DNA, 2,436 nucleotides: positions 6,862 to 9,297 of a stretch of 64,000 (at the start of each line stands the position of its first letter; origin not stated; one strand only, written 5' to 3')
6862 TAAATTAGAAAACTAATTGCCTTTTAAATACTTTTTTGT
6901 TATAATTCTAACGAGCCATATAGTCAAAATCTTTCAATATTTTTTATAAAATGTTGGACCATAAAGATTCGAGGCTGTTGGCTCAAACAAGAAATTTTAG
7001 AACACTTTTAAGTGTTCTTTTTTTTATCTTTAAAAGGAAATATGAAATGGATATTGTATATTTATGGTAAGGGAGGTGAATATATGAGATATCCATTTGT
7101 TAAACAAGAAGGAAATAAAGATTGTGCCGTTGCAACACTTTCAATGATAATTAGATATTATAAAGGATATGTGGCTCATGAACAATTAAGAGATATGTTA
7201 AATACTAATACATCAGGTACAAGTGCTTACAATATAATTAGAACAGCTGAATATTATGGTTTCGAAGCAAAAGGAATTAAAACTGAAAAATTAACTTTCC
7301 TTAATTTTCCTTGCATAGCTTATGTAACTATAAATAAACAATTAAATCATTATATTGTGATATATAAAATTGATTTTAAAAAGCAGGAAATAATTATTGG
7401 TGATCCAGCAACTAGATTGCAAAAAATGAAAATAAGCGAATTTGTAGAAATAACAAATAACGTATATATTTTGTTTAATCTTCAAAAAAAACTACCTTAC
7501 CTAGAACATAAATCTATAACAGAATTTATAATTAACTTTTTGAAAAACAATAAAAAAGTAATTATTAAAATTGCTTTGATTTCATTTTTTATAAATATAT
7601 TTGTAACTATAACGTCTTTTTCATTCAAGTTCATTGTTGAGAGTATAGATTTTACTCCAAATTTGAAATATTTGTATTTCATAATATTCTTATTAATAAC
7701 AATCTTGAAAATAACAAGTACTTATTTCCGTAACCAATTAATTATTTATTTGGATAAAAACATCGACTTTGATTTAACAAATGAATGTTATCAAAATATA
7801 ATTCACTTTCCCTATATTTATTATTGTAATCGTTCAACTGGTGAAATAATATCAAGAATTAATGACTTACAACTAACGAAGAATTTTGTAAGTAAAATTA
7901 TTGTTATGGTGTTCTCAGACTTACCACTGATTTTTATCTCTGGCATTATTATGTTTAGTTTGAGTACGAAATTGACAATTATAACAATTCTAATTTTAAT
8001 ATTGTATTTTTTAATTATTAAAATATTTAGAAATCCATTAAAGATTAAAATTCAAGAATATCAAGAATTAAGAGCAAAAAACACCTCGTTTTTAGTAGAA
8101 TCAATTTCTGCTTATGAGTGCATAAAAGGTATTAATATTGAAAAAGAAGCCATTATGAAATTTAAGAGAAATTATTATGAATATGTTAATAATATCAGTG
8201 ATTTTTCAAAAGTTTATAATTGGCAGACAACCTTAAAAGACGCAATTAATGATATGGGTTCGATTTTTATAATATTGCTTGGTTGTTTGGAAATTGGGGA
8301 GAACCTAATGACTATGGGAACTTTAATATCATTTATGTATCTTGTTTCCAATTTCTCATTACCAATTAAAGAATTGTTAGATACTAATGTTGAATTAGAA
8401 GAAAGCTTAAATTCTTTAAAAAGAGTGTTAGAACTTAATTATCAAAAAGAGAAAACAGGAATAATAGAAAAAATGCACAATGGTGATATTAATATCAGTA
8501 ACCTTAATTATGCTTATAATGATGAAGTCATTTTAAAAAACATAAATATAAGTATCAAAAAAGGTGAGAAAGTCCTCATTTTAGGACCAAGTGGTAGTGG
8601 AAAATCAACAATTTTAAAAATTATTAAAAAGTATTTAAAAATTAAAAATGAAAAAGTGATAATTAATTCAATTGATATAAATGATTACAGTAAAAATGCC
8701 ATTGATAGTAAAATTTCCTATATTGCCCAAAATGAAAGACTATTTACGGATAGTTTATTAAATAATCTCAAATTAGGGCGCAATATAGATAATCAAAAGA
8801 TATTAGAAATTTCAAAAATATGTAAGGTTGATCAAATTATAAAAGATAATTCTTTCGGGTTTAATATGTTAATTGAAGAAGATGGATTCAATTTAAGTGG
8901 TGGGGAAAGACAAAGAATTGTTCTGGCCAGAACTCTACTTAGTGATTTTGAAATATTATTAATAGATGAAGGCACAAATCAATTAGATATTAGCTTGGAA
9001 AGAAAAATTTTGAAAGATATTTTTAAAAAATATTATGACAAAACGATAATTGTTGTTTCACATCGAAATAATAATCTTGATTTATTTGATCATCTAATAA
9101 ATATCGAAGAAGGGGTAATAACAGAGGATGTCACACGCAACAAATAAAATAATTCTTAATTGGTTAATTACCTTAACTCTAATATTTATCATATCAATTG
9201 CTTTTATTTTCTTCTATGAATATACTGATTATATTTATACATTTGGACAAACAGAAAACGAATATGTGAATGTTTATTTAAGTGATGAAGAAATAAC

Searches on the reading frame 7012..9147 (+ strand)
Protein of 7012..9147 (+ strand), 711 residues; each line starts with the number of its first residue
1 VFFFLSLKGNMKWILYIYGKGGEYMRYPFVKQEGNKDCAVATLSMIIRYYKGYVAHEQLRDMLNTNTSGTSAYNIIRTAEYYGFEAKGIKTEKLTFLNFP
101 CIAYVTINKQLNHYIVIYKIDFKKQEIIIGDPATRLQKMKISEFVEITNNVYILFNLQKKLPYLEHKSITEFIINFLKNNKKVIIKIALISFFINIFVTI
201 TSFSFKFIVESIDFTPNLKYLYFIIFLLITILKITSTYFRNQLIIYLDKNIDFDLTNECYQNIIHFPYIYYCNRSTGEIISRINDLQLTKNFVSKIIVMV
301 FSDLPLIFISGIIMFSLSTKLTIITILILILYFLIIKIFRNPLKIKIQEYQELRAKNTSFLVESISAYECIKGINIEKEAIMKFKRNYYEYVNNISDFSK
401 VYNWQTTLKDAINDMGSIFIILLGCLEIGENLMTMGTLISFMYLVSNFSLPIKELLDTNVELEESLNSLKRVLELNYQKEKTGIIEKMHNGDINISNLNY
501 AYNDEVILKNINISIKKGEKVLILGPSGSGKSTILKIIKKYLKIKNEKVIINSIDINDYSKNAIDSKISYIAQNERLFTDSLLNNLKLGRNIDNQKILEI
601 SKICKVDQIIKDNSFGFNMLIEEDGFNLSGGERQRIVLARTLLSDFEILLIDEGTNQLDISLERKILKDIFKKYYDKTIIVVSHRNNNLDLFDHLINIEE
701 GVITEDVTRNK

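Call 5: search_protein_families(library=pfam, proteins=[window:7012-9147:+], max_evalue=0.01)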
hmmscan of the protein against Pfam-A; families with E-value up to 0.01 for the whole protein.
window:7012-9147:+ (711 aa): 14 families
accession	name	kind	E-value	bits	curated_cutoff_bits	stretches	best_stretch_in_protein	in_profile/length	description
PF03412.21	Peptidase_C39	-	4.1e-30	104.8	22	1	26-156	1-129/133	Peptidase C39 family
PF00005.33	ABC_tran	-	2.5e-26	93.4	25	1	508-656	1-137/137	ABC transporter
PF00664.28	ABC_membrane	-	7.1e-26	91.9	28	1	189-448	5-270/274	ABC transporter transmembrane region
PF13555.12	AAA_29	-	0.00012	22.2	27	1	513-535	17-39/61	P-loop containing region of AAA domain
PF13529.12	Peptidase_C39_2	-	0.00016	22.7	24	1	27-133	3-143/143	Peptidase_C39 like family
PF02463.25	SMC_N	-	0.00051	20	40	1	521-699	27-212/220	RecF/RecN/SMC N terminal domain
PF13238.12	AAA_18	-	0.00061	20.7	29.4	1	521-592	1-66/128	AAA domain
PF03215.21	Rad17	-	0.00066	20.1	23.8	1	518-567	45-93/186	Rad17 P-loop domain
PF12775.13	AAA_7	-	0.0029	17.6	25.8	1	511-560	26-73/181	P-loop containing dynein motor region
PF13191.12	AAA_16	-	0.0034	18.3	32.6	1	518-586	24-82/167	AAA ATPase domain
PF13304.12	AAA_21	-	0.0034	17.9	27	0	523-539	4-20/304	AAA domain, putative AbiEii toxin, Type IV TA system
PF00158.32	Sigma54_activat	-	0.0034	17.5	20.2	1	508-567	12-69/168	Sigma-54 interaction domain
PF09778.15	Guanylate_cyc_2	-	0.0066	16.3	28.1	0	28-74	2-49/212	Guanylylate cyclase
PF25199.1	nSTAND_NTPase5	-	0.0084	16.4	34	0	516-539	39-62/145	Novel STAND NTPase 5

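Call 6: search_protein_families(library=ncbifam, proteins=[window:7012-9147:+], max_evalue=1)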
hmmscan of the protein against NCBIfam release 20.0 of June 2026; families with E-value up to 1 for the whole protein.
window:7012-9147:+ (711 aa): 189 families (the best 25 are shown)
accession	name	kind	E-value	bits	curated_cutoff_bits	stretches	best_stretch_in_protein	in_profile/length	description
TIGR01193.1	bacteriocin_ABC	subfamily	9.3e-102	341.7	523.85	1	34-708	3-691/708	peptide cleavage/export ABC transporter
TIGR03375.1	type_I_sec_LssB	subfamily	2.6e-95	320.2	693.1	1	41-710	5-686/696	type I secretion system permease/ATPase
TIGR03796.1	NHLM_micro_ABC1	equivalog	3.7e-94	316.3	853.3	1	27-706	2-692/710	NHLP family bacteriocin export ABC transporter peptidase/permease/ATPase subunit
TIGR01846.1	type_I_sec_HlyB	subfamily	7.4e-94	315.4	725.55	1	41-707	3-673/694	type I secretion system permease/ATPase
NF045998.1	cleave_ABC_plasm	equivalog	1.4e-75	254.9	500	1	31-688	1-663/673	Mbov_0121 family peptidase domain-containing ABC transporter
TIGR02203.1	MsbA_lipidA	equivalog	7.8e-66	222.7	602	1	217-709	50-552/572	lipid A export permease/ATP-binding protein MsbA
TIGR02204.1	MsbA_rel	hypoth_equivalog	1.3e-64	218.9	780.4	1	172-706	8-555/576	ABC transporter, permease/ATP-binding protein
TIGR00958.1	3a01208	subfamily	2.9e-61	207.7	874.6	1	195-705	175-693/711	antigen peptide transporter 2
TIGR01842.1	type_I_sec_PrtD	subfamily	3.7e-58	197.4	510.15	1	178-704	2-532/544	type I secretion system permease/ATPase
TIGR03797.1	NHLM_micro_ABC2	equivalog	9.1e-58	196.3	709.4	1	166-705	120-664/686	NHLP bacteriocin export ABC transporter permease/ATPase subunit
NF045513.1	HepA_fam_ABC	equivalog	5.8e-57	193.4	725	1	219-706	92-589/610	heterocyst formation ABC transporter subunit HepA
NF008364.0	PRK11160.1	equivalog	5.5e-56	190.3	630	1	284-708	125-557/575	heme ABC transporter ATP-binding protein/permease CydC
NF052233.1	CphA_assoc_ABC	equivalog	6.2e-56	190.2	880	1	217-706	227-723/766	cyanophycin metabolism-associated ABC transporter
NF008381.0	PRK11176.1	equivalog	1.2e-51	175.7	867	1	218-707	64-560/582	lipid A ABC transporter ATP-binding protein/permease MsbA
TIGR02857.1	CydD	equivalog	8.4e-50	170.2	435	1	464-697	292-528/529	thiol reductant ABC exporter subunit CydD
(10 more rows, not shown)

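Call 96: search_solved_structures(query=window:7084-9144:+, max_evalue=1e-20, show_alignments=1)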
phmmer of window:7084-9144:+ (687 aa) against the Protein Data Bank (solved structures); distinct sequences matched with E-value up to 1e-20: 259 (the best 60 are shown).
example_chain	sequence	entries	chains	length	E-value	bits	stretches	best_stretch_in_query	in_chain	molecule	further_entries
4ry2_A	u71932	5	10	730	1.8e-88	300.8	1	2-682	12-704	ABC-type bacteriocin transporter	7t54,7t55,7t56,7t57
8vp3_A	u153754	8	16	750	2e-88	300.7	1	2-682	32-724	ABC-type bacteriocin transporter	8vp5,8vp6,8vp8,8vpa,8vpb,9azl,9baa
4s0f_A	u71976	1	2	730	4.4e-88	299.6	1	2-682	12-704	ABC-type bacteriocin transporter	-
6v9z_A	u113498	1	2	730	3.4e-87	296.7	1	2-682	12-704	ABC-type bacteriocin transporter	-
8vp9_A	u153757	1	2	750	3.8e-87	296.5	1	2-682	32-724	ABC-type bacteriocin transporter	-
8hf7_A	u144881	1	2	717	9.8e-84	285.2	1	8-682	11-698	Competence factor transporting ATP-binding protein/permease ComA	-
8hf4_A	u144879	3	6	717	2e-83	284.2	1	8-682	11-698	Transport/processing ATP-binding protein ComA | Competence factor transporting ATP-binding protein/permease ComA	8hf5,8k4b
8hf6_A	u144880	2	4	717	4.8e-83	282.9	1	8-682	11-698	Competence factor transporting ATP-binding protein/permease ComA | Transport/processing ATP-binding protein ComA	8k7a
8vow_A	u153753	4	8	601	1.9e-65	224.8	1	150-682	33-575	ABC-type bacteriocin transporter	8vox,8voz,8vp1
4f4c_A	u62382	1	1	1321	3.5e-62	214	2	222-681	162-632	Multidrug resistance protein pgp-1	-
7sgr_J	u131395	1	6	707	7.9e-62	212.9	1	15-682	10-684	Alpha-hemolysin translocation ATP-binding protein HlyB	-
8dck_A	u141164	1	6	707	1.9e-61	211.6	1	15-682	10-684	Alpha-hemolysin translocation ATP-binding protein HlyB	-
2hyd_A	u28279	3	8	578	3.3e-59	204.2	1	165-684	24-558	ABC transporter homolog | Multidrug export ATP-binding/permease protein SAV1866 | CYSTIC FIBROSIS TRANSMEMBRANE CONDUCTANCE REGULATOR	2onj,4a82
8zpx_B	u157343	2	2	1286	5.4e-56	193.6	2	459-684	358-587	ABC transporter B family member 1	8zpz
9juj_A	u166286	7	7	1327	6e-56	193.4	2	459-684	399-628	ABC transporter B family member 1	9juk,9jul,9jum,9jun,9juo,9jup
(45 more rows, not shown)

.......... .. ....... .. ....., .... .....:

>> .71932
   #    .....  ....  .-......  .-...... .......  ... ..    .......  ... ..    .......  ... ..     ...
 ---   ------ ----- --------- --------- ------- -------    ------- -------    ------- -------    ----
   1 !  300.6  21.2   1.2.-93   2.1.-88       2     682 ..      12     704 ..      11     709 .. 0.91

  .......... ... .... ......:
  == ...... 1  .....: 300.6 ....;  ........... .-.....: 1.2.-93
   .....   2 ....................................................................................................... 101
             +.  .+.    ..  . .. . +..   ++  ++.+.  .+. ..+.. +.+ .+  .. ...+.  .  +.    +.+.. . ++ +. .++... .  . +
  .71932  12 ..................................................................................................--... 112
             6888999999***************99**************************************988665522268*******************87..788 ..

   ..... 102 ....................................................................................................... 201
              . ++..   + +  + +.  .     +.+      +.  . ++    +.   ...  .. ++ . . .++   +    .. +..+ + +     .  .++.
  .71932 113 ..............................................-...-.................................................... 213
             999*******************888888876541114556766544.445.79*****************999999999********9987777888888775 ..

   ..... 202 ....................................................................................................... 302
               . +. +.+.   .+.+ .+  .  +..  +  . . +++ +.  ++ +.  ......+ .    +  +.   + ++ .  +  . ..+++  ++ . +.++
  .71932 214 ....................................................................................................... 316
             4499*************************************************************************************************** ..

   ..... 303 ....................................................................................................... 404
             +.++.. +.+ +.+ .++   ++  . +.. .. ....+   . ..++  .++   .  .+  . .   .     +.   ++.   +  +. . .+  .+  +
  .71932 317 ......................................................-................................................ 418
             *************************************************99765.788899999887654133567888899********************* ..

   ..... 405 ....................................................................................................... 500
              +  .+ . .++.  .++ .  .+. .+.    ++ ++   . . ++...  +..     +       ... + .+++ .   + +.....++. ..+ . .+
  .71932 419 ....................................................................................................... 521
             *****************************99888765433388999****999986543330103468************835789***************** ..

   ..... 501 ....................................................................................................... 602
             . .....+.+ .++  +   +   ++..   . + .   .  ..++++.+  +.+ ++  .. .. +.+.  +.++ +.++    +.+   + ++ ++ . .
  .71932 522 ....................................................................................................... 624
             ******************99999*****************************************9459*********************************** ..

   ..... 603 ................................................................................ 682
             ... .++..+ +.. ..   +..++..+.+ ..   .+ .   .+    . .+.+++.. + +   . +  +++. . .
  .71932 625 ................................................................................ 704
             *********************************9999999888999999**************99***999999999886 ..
